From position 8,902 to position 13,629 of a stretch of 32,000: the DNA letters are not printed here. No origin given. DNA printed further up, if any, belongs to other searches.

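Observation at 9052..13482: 1476-aa helicase-nuclease fusion as sole intact cargo: candidate single-gene defence system (Hhe/Nhi-like architecture)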

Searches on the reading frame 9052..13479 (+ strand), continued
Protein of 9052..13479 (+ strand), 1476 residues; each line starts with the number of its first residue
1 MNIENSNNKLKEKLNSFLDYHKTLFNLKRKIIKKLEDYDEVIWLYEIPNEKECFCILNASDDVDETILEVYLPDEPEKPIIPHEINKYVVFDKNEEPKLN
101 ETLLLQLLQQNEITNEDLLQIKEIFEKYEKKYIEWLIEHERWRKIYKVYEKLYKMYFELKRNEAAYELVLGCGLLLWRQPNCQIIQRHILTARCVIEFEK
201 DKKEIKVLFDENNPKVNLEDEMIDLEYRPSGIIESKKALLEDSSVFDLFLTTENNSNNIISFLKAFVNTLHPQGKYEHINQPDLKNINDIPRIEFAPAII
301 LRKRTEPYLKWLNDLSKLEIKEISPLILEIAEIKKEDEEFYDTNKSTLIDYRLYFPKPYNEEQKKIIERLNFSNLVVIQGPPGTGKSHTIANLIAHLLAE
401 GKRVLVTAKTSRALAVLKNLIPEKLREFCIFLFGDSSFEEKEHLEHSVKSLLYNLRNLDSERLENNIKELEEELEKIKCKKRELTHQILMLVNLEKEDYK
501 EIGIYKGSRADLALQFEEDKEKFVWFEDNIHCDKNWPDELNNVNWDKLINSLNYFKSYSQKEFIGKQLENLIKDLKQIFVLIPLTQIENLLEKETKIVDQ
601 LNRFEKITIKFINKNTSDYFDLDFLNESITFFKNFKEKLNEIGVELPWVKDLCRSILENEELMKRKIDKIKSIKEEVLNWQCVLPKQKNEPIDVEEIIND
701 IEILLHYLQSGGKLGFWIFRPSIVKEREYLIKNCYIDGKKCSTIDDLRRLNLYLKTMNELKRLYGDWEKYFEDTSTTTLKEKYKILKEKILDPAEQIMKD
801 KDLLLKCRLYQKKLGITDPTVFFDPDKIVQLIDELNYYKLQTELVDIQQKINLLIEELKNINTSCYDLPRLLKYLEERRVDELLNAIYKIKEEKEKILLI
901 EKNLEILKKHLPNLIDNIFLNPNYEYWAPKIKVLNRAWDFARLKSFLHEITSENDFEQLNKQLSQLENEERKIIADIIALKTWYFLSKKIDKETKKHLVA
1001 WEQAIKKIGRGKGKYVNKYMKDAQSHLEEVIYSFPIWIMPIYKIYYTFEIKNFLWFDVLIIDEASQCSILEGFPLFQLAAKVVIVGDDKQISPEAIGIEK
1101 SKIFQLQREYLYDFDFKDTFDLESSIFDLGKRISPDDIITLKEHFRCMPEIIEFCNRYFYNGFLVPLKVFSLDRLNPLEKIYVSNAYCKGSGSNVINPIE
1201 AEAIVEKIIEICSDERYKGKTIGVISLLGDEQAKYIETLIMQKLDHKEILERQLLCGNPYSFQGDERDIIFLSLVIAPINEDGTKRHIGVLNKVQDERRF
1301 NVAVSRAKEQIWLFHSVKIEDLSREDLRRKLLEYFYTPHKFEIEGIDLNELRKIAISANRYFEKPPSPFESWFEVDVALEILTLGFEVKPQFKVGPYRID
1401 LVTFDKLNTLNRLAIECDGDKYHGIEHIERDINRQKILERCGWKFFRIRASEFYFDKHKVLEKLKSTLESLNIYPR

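Call 27: find_encoding_contigs(protein=P0006, flank=10000, max_places=6)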
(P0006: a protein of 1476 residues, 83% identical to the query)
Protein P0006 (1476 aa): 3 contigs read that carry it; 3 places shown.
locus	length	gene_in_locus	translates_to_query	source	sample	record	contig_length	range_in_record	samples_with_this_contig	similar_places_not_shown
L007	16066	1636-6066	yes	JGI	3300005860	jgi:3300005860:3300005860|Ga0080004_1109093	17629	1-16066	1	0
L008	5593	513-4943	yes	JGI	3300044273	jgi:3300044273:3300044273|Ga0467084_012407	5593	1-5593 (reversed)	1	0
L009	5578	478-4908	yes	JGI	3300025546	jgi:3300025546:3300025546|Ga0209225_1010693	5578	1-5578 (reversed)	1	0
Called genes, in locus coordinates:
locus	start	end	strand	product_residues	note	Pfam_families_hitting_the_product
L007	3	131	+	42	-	?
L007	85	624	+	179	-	PF04390:LptE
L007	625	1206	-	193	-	PF08745:PIN_5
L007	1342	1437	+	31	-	-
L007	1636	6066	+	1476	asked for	PF13086:AAA_11, PF13245:AAA_19 (weak), PF13604:AAA_30, PF20720:nSTAND3 (weak), PF13086:AAA_11, PF13087:AAA_12, PF04480:DUF559 (weak), PF18741:MTES_1575, +1 more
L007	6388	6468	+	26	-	-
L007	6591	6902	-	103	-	-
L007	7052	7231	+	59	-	-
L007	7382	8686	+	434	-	PF01654:Cyt_bd_oxida_I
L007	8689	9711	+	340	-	PF02322:Cyt_bd_oxida_II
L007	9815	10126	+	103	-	PF02082:Rrf2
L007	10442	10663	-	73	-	-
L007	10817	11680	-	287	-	PF01656:CbiA, PF13614:AAA_31 (weak), PF12838:Fer4_7 (faint), PF00037:Fer4 (weak), PF12797:Fer4_2 (faint), PF12837:Fer4_6 (faint), PF14697:Fer4_21 (weak), PF10609:ParA (weak), +1 more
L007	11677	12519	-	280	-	PF01656:CbiA, PF10609:ParA, PF13614:AAA_31 (faint), PF12838:Fer4_7 (faint), PF00037:Fer4 (faint), PF12837:Fer4_6 (faint), PF14697:Fer4_21 (weak), PF13187:Fer4_9 (faint)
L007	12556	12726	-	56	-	-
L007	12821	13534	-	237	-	PF00753:Lactamase_B, PF23023:Anti-Pycsar_Apyc1, PF12706:Lactamase_B_2 (weak)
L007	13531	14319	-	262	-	PF00142:Fer4_NifH (faint), PF01656:CbiA, PF02374:ArsA_ATPase, PF09140:MipZ (weak), PF10609:ParA, PF13614:AAA_31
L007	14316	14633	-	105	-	PF02579:Nitro_FeMo-Co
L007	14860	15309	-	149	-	PF08821:CGGC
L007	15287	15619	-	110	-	PF17253:DUF5320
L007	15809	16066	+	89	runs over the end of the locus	-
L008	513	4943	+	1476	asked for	PF13086:AAA_11, PF13245:AAA_19 (weak), PF13604:AAA_30, PF20720:nSTAND3 (weak), PF13086:AAA_11, PF13087:AAA_12, PF04480:DUF559 (weak), PF18741:MTES_1575, +1 more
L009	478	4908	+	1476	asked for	PF13086:AAA_11, PF13245:AAA_19 (weak), PF13604:AAA_30, PF20720:nSTAND3 (weak), PF13086:AAA_11, PF13087:AAA_12, PF04480:DUF559 (weak), PF18741:MTES_1575, +1 more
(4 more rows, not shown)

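Call 29: find_encoding_contigs(protein=P0010, flank=8000, max_places=2)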
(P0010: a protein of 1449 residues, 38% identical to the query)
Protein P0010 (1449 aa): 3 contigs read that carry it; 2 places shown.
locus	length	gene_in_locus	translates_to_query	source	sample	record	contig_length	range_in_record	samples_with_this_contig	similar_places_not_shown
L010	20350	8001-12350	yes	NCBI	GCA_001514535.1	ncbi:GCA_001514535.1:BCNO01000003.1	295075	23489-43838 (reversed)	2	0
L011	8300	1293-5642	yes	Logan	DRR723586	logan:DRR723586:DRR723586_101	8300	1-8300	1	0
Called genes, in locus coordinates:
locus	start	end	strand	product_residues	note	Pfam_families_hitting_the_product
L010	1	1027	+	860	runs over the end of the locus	PF01966:HD (weak), PF18211:Csm1_B, PF22335:Cas10-Cmr2_palm2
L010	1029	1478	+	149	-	PF03750:Csm2_III-A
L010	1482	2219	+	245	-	PF03787:RAMPs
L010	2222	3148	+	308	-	-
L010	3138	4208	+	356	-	PF03787:RAMPs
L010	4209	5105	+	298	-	PF27225:AF_1859_N, PF10040:CRISPR_Cas6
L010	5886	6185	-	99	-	PF04266:ASCH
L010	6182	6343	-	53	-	PF05534:HicB (weak)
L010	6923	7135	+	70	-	-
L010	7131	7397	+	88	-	PF15738:YafQ_toxin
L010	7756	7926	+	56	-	-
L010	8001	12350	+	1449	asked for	PF05127:NAT10_TcmA_helicase (faint), PF13086:AAA_11, PF13245:AAA_19 (weak), PF13604:AAA_30 (weak), PF13087:AAA_12, PF04480:DUF559 (faint), PF18741:MTES_1575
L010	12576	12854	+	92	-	PF09827:CRISPR_Cas2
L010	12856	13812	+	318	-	PF01867:Cas_Cas1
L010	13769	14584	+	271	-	PF01867:Cas_Cas1 (weak)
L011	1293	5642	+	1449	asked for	PF05127:NAT10_TcmA_helicase (faint), PF13086:AAA_11, PF13245:AAA_19 (weak), PF13604:AAA_30 (weak), PF13087:AAA_12, PF04480:DUF559 (faint), PF18741:MTES_1575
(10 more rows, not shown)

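Call 30: find_encoding_contigs(protein=P0069, flank=8000, max_places=2)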
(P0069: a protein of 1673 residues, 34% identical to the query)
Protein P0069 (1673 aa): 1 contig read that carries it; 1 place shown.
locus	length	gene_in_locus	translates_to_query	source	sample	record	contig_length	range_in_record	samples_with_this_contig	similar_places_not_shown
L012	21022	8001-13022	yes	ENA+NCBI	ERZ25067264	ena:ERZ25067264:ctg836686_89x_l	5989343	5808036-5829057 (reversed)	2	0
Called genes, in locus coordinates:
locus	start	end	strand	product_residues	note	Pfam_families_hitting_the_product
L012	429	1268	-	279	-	PF01507:PAPS_reduct (weak)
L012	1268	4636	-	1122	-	-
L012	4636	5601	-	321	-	PF13182:DUF4007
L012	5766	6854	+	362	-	PF00266:Aminotran_5, PF01212:Beta_elim_lyase (weak)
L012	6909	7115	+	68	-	-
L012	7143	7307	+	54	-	-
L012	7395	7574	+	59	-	-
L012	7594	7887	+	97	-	PF01381:HTH_3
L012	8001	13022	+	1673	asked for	PF13086:AAA_11, PF13245:AAA_19 (faint), PF13604:AAA_30 (faint), PF13087:AAA_12, PF18741:MTES_1575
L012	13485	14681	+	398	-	PF02463:SMC_N, PF11398:DUF2813 (faint), PF13175:AAA_15, PF13304:AAA_21, PF13175:AAA_15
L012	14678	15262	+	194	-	PF14103:DUF4276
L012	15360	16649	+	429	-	PF01408:GFO_IDH_MocA, PF22725:GFO_IDH_MocA_C3 (faint), PF19051:GFO_IDH_MocA_C2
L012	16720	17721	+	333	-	PF00389:2-Hacid_dh (weak), PF02826:2-Hacid_dh_C, PF03446:NAD_binding_2 (weak)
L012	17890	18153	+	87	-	PF04014:MazE_antitoxin (weak)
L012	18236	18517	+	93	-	-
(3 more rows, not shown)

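Call 31: find_encoding_contigs(protein=P0053, flank=8000, max_places=2)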
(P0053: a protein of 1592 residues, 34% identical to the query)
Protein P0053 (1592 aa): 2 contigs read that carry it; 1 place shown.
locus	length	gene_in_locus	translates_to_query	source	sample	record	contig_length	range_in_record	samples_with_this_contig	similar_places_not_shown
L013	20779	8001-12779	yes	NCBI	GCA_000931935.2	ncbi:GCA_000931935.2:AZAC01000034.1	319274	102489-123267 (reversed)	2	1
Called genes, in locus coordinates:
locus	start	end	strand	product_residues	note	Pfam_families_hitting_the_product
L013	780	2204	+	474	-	PF03577:Peptidase_C69, PF03417:AAT (weak)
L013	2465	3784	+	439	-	-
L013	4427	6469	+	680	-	PF01757:Acyl_transf_3, PF19040:SGNH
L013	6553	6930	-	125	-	PF08000:bPH_1, PF14470:bPH_3 (weak)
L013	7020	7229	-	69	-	-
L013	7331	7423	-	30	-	-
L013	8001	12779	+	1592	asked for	PF13086:AAA_11, PF13245:AAA_19 (weak), PF13604:AAA_30 (faint), PF13087:AAA_12, PF18741:MTES_1575, PF01272:GreA_GreB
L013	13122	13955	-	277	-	PF01479:S4, PF00849:PseudoU_synth_2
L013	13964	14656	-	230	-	PF04079:SMC_ScpB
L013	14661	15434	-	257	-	PF02616:SMC_ScpA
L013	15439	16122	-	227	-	PF02163:Peptidase_M50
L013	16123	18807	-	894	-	PF01368:DHH, PF02272:DHHA1 (weak), PF00571:CBS (weak), PF01743:PolyA_pol, PF13735:tRNA_NucTran2_2 (faint)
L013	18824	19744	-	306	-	PF02899:Phage_int_SAM_1, PF00589:Phage_integrase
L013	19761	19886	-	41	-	-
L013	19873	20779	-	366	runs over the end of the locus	PF01321:Creatinase_N, PF00557:Peptidase_M24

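Call 32: find_encoding_contigs(protein=P0075, flank=8000, max_places=2)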
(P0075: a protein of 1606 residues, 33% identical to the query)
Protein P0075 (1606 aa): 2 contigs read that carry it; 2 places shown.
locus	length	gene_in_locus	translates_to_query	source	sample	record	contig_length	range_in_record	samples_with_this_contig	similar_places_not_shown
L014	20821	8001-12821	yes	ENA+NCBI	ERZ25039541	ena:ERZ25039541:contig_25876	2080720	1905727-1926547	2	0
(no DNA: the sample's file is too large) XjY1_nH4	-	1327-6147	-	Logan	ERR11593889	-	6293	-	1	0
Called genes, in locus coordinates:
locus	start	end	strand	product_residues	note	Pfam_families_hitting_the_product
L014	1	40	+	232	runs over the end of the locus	-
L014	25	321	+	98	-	-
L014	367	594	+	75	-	PF16242:Pyrid_ox_like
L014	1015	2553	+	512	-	PF03951:Gln-synt_N, PF00120:Gln-synt_C (weak)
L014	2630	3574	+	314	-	-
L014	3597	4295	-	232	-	-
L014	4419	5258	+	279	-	PF00561:Abhydrolase_1, PF12146:Hydrolase_4, PF12697:Abhydrolase_6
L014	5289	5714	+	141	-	-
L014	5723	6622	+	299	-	PF00561:Abhydrolase_1, PF12697:Abhydrolase_6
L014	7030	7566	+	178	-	-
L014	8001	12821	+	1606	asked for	PF13086:AAA_11, PF13245:AAA_19 (faint), PF13604:AAA_30 (faint), PF13087:AAA_12, PF18741:MTES_1575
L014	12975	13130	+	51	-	-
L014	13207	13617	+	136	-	-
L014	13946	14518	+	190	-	-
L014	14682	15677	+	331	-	-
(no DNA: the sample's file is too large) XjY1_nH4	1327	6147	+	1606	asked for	PF13086:AAA_11, PF13245:AAA_19 (faint), PF13604:AAA_30 (faint), PF13087:AAA_12, PF18741:MTES_1575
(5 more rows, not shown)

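Call 35: search_dna_similar(query=window:9052-13479:+, collection=plasmids, mode=protein, max_rows=25)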
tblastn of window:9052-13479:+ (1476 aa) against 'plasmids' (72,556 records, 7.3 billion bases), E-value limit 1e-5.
Records with a match: 519; places in all: 531; records where one place covers at least 80% of the query: 0.
Best place of each record, by identity: <60% 519.
By first word of the organism name: Klebsiella 238; Ralstonia 92; Acinetobacter 38; Rhizobium 20; Raoultella 11; Vibrio 11; Variovorax 5; Mesorhizobium 5; Streptomyces 4; Sphingobium 4; and 66 more.
By predicted mobility (MOB-suite, as given by PLSDB): conjugative 213; non-mobilizable 172; mobilizable 134.
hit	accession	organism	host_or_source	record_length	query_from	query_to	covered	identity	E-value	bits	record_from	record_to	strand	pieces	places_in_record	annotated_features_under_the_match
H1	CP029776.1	Deinococcus actinosclerus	mixed culture,wastewater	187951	17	1475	67%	34.7%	2e-114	568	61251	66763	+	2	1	hypothetical protein (x4) | IS701 family transposase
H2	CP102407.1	Fusobacteria bacterium ZRK30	pure culture,cold seep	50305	135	1475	59%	34.5%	3e-79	419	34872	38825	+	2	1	AAA domain-containing protein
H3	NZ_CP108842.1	Streptomyces chartreusis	-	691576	145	1475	61%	32.3%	2e-71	417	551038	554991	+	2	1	AAA domain-containing protein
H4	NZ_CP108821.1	Streptomyces chartreusis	-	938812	145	1475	61%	32.3%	2e-71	417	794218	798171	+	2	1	AAA domain-containing protein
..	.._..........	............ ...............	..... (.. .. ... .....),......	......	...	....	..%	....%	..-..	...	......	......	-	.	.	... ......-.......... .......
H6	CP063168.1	Variovorax paradoxus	-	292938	135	1475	63%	30.9%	1e-81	435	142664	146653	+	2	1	AAA family ATPase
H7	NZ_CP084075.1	Fusobacterium vincentii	-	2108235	135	1475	59%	33.1%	9e-78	411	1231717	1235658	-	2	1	none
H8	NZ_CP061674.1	Acinetobacter seifertii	Homo sapiens,blood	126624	135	1475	59%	33.0%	3e-85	420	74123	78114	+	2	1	none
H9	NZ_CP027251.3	Acinetobacter pittii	Homo sapiens,Pure Culture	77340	135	1475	59%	33.0%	3e-85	419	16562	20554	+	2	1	AAA domain-containing protein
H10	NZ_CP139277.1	Acinetobacter pittii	Homo sapiens,Peritoneal Dialysis Fluid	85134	135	1475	59%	33.0%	3e-85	419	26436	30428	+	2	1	AAA domain-containing protein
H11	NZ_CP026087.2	Acinetobacter pittii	Homo sapiens,Pure Culture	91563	135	1475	59%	33.0%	3e-85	419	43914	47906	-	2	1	AAA domain-containing protein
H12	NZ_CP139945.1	Acinetobacter pittii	Homo sapiens,cell culture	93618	135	1475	59%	33.0%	3e-85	419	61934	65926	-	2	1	AAA domain-containing protein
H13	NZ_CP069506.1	Acinetobacter pittii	-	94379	135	1475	59%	33.0%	3e-85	419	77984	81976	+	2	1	AAA domain-containing protein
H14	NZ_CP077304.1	Acinetobacter pittii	-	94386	135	1475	59%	33.0%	3e-85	419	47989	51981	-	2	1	AAA domain-containing protein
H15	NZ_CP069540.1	Acinetobacter pittii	-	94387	135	1475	59%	33.0%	3e-85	419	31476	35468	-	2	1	AAA domain-containing protein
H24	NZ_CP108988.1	Streptomyces sp. NBC_00723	-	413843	147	1476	58%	32.0%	6e-77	397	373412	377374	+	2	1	AAA domain-containing protein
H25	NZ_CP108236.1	Streptomyces sp. NBC_00080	-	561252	141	1476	58%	31.0%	1e-76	397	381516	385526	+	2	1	AAA domain-containing protein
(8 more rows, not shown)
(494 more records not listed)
